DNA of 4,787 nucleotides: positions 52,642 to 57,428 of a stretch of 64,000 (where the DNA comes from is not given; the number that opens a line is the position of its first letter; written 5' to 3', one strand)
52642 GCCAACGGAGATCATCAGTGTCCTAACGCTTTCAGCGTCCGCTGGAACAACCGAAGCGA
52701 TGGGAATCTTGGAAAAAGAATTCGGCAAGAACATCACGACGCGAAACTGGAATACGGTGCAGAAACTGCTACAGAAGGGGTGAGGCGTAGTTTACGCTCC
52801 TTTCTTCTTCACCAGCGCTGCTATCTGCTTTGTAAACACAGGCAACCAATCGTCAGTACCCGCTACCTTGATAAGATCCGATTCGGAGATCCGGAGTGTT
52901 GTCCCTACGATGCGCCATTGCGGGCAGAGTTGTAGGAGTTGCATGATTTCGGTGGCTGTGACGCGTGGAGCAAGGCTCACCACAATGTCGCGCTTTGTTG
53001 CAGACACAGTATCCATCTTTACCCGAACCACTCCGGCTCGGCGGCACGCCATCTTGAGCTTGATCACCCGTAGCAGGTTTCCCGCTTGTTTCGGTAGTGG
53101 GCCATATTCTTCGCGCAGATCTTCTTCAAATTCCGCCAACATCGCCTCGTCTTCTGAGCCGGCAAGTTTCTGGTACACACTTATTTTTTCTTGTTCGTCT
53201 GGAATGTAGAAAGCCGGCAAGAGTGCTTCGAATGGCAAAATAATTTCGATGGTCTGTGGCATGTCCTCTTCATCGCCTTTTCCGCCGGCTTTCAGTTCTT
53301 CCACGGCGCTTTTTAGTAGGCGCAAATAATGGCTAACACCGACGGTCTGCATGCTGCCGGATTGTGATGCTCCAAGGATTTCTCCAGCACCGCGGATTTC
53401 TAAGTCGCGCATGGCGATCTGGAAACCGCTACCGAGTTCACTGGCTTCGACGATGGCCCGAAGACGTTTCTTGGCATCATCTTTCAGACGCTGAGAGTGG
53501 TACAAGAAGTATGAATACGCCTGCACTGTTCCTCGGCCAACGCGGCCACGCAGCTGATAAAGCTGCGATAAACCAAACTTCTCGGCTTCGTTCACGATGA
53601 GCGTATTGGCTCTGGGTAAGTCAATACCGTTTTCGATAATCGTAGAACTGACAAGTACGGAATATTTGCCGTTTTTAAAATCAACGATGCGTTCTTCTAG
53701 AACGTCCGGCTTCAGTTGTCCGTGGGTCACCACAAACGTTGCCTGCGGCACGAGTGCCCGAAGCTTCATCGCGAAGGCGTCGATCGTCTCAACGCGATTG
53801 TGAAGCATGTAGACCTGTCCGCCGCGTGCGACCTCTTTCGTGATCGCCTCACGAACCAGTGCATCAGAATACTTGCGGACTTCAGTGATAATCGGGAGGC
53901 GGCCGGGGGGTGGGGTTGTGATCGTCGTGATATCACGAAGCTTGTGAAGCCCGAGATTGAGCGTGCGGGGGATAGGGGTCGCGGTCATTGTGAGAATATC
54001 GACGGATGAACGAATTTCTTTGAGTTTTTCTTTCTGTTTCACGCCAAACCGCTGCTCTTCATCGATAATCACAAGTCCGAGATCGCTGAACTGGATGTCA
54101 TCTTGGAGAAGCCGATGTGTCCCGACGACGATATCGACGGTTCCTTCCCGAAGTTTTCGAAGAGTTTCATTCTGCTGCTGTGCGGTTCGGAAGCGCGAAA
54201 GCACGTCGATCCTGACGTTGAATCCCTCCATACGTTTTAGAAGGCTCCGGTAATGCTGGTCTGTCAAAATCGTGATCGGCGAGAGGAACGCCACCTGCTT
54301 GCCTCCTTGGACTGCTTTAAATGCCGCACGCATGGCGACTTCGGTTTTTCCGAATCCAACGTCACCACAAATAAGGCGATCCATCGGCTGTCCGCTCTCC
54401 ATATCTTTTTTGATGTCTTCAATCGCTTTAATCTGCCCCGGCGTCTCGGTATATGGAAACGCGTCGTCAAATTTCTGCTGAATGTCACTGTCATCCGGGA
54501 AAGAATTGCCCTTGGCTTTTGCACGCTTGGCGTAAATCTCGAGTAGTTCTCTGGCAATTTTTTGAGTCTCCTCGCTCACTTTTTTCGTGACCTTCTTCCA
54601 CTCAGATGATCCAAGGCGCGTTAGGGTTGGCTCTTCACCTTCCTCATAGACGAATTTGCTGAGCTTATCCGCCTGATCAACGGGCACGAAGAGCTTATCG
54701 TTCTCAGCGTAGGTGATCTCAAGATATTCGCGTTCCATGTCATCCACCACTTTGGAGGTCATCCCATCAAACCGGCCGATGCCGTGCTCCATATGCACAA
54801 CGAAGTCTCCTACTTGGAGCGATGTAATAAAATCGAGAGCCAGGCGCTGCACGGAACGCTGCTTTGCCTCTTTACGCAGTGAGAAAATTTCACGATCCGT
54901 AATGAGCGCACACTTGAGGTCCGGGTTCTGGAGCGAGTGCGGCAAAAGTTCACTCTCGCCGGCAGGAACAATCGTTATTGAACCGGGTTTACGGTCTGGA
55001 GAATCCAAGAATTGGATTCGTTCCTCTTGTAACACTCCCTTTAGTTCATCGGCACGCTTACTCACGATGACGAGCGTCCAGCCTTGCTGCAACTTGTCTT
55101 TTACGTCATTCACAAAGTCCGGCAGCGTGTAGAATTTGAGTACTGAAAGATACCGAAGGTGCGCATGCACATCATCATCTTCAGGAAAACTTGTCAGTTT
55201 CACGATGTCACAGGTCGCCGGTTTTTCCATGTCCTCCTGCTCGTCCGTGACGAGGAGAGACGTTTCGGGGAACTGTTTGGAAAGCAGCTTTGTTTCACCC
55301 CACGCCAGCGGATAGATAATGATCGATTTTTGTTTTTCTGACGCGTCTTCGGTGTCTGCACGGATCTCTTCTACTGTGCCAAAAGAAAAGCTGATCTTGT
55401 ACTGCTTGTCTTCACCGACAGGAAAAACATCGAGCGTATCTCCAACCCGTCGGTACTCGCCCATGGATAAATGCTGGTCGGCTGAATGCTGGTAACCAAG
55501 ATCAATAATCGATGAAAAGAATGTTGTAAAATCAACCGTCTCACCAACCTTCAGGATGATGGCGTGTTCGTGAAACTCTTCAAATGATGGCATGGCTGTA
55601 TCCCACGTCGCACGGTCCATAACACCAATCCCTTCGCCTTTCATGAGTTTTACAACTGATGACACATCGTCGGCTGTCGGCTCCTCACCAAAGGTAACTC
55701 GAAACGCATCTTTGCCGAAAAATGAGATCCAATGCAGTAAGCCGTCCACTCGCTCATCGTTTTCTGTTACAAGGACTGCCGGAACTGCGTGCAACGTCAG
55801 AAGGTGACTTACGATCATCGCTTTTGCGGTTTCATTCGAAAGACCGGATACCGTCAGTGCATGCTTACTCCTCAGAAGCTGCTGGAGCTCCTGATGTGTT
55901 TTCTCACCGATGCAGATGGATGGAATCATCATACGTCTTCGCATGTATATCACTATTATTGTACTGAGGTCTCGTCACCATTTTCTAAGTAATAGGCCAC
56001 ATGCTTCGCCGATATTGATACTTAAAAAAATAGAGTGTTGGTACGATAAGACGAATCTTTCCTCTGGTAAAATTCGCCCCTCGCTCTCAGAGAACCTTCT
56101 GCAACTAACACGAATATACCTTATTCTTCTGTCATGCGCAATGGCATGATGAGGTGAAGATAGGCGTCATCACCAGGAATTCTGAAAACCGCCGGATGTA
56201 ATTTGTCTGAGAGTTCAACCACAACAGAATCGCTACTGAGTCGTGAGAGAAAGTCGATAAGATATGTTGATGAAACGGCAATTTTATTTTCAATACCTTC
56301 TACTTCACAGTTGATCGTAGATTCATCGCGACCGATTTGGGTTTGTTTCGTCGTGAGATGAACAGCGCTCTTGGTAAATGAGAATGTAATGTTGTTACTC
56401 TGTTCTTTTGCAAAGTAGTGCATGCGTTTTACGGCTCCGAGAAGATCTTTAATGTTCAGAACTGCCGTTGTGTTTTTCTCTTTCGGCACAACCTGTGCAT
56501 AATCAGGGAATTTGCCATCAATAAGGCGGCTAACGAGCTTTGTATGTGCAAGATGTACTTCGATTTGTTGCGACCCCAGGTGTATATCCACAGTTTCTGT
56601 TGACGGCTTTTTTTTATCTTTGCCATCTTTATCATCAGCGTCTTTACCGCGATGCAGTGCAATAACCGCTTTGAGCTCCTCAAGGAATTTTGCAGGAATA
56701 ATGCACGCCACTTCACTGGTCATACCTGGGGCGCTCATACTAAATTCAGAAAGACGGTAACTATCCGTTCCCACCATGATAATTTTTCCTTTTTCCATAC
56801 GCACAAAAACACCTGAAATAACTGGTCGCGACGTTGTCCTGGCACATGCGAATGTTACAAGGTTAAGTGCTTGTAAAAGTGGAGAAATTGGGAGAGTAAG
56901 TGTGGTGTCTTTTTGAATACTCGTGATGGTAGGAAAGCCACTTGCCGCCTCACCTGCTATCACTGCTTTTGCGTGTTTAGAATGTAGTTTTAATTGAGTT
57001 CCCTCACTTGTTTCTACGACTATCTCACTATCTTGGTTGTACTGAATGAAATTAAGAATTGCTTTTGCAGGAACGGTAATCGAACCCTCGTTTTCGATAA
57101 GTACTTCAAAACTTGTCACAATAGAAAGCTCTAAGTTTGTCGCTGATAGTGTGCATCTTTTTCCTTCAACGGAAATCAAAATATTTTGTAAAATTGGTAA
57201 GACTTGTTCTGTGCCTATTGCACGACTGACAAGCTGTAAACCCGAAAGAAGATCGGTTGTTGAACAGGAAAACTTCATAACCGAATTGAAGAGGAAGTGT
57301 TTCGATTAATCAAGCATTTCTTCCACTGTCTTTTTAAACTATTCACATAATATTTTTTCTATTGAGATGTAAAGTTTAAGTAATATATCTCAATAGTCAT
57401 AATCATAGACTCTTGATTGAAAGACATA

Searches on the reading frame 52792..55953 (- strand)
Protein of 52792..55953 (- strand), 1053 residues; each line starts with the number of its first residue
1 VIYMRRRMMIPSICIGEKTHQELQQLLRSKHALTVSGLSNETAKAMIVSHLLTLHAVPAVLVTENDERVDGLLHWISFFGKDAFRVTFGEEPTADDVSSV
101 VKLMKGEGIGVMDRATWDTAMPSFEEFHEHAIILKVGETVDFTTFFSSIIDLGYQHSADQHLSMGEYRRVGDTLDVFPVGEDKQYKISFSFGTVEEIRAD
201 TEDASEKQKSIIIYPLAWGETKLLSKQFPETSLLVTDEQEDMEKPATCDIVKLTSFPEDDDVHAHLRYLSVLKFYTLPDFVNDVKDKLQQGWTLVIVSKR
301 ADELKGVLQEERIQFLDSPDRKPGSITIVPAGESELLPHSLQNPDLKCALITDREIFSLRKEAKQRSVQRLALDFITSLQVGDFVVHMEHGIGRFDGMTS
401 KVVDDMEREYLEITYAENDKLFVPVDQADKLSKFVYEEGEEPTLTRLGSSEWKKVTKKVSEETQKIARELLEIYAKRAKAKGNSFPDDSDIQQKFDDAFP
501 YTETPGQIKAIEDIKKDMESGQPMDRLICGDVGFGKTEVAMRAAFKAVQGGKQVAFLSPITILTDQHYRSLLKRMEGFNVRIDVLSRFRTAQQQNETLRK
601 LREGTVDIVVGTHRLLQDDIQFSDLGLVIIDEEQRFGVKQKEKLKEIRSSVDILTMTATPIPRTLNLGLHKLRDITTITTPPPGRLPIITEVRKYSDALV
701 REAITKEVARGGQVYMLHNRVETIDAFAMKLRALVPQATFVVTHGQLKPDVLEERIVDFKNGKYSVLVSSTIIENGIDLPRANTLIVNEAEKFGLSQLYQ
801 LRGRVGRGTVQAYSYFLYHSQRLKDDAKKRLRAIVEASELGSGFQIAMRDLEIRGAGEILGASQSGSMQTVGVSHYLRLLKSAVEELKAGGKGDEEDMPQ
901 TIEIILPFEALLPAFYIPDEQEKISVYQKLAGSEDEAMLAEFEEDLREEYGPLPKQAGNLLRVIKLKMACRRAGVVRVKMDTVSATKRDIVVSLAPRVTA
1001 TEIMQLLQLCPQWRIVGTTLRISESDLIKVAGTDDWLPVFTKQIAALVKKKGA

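Call 76: search_protein_families(library=pfam, proteins=[window:52792-55953:-], max_evalue=0.001)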
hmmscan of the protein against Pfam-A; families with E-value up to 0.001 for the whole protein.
window:52792-55953:- (1053 aa): 7 families
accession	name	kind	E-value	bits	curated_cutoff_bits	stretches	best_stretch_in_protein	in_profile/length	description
PF00270.35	DEAD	-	3.4e-27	95.7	26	1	504-665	1-164/167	DEAD/DEAH box helicase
PF02559.22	CarD_TRCF_RID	-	1.2e-20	73.8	23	1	379-435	1-57/57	CarD-like/TRCF RID domain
PF00271.37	Helicase_C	-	1.3e-20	74.2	23.5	1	703-807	9-108/110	Helicase conserved C-terminal domain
PF03461.20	TRCF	-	3.6e-20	72.5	25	1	906-981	1-76/95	TRCF domain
PF17757.6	UvrB_inter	-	5.1e-12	46.2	22.9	1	133-215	2-87/91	UvrB interaction domain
PF04851.21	ResIII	-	1.1e-09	38.9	22.5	1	504-660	5-162/164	Type III restriction enzyme, res subunit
PF22232.2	TraI_hel_assoc_N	-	0.00056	20.9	27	0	774-807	57-90/99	TraI helicase-associated ssDNA bd, N-terminal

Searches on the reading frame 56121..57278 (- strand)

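Call 94: search_protein_families(library=pfam, proteins=[window:56121-57278:-], max_evalue=0.001)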
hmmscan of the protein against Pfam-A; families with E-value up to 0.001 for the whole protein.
window:56121-57278:- (385 aa): 3 families
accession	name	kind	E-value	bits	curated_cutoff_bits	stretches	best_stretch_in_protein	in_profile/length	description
PF02767.21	DNA_pol3_beta_2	-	8.4e-25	87.8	27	2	132-206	5-80/116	DNA polymerase III beta subunit, central domain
PF00712.24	DNA_pol3_beta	-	1.3e-23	83.9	24.4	1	1-118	1-119/120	DNA polymerase III beta subunit, N-terminal domain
PF02768.20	DNA_pol3_beta_3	-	2.5e-19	69.7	27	1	262-381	2-121/121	DNA polymerase III beta subunit, C-terminal domain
